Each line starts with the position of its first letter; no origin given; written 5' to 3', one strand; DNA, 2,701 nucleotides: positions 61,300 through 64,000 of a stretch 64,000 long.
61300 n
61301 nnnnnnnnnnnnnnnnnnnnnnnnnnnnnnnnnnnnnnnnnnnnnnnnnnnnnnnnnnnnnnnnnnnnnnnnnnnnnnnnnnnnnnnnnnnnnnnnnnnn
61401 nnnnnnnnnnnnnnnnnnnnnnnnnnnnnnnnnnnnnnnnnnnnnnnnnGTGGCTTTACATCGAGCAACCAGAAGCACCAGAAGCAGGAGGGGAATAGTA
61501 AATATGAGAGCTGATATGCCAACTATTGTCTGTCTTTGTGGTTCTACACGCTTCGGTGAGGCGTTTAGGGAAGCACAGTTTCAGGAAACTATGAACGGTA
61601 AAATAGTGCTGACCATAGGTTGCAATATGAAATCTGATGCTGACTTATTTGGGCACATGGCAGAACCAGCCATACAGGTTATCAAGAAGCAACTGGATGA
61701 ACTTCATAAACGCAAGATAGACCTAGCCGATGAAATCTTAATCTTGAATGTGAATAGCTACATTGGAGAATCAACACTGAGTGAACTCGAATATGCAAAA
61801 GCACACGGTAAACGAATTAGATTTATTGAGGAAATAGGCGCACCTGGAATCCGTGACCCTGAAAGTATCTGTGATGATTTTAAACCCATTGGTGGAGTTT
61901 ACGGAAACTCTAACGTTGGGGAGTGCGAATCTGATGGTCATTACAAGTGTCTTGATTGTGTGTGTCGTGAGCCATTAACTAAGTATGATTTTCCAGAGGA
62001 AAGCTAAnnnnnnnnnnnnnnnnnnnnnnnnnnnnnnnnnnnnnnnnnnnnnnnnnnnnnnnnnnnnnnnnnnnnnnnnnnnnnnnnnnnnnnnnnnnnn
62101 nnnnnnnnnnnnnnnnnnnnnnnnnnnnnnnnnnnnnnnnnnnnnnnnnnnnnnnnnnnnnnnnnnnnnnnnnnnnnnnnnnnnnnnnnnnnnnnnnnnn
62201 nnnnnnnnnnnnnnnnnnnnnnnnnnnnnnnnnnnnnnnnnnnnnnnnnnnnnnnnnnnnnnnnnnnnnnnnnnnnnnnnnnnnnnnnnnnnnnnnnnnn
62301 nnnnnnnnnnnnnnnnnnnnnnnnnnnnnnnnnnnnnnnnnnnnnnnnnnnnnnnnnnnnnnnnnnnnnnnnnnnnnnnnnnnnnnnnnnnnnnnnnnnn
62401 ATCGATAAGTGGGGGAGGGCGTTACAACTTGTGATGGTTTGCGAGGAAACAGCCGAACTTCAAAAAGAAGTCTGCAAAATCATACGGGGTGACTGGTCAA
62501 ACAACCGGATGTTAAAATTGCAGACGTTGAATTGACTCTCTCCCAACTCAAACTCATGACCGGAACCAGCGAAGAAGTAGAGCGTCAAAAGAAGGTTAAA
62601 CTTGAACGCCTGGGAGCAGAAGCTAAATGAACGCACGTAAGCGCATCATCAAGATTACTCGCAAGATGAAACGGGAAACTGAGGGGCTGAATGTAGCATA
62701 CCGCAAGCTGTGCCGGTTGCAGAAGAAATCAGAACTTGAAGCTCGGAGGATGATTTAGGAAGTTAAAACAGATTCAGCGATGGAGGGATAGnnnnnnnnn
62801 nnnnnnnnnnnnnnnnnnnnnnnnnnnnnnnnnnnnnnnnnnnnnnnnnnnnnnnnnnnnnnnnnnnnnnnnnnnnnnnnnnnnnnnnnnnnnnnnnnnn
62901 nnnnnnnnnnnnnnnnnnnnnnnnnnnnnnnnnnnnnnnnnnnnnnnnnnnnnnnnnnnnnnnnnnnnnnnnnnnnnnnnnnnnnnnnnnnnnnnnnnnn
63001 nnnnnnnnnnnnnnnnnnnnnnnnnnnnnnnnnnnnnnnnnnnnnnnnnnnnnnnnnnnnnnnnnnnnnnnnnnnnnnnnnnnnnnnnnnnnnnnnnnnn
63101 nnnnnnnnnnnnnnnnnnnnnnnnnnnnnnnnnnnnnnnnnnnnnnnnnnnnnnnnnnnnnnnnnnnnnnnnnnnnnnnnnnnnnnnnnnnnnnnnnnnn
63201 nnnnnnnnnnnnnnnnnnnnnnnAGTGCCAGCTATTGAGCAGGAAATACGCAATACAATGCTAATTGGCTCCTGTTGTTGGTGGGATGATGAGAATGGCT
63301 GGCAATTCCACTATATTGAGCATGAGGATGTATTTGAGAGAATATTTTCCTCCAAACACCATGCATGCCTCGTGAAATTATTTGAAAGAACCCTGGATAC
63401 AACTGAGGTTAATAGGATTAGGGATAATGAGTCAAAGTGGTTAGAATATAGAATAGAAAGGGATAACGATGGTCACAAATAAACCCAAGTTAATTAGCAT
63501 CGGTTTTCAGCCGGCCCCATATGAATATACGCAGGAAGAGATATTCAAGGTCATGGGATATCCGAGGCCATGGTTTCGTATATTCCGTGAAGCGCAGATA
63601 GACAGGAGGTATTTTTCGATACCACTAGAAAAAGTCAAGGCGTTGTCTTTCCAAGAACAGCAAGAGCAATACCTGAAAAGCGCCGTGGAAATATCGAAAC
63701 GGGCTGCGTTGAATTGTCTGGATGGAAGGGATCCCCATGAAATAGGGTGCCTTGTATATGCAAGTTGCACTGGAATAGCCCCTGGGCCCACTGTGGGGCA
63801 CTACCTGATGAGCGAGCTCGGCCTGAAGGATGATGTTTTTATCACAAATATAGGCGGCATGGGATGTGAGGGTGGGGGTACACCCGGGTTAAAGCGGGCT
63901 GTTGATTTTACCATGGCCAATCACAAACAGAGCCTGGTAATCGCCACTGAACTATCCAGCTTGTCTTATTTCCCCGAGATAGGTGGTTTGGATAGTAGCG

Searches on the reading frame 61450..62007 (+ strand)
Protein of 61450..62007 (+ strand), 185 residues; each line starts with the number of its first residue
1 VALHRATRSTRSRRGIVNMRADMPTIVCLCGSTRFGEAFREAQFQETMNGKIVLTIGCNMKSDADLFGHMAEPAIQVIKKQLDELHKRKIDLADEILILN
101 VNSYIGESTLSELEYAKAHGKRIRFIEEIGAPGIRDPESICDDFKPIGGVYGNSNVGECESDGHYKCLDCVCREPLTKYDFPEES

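Call 72: search_protein_families(library=pfam, proteins=[window:61450-62007:+], max_evalue=1)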
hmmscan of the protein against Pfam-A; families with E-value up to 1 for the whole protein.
window:61450-62007:+ (185 aa): 2 families
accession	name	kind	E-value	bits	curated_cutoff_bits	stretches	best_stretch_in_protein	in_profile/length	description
PF04977.20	DivIC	-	0.06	13.6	28.9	1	75-126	26-78/80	Septum formation initiator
PF07556.16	DUF1538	-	0.14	11.8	22.6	1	67-101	75-107/211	Protein of unknown function (DUF1538)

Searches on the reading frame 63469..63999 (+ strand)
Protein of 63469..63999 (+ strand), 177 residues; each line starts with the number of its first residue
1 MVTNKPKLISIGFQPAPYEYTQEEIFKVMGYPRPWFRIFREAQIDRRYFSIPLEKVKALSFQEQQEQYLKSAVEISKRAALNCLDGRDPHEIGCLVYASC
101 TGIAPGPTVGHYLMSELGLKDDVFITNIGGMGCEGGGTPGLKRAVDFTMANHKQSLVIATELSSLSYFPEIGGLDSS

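Call 70: search_protein_families(library=pfam, proteins=[window:63469-63999:+], max_evalue=0.001)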
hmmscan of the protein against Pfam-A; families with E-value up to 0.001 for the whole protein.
window:63469-63999:+ (177 aa): 2 families
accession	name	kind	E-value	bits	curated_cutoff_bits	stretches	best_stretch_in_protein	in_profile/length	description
PF00195.25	Chal_sti_synt_N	-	9.4e-08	32.2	27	1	58-167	85-195/225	Chalcone and stilbene synthases, N-terminal domain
PF08392.18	FAE1_CUT1_RppA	-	3.4e-06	27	27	1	45-167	64-179/290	FAE1/Type III polyketide synthase-like protein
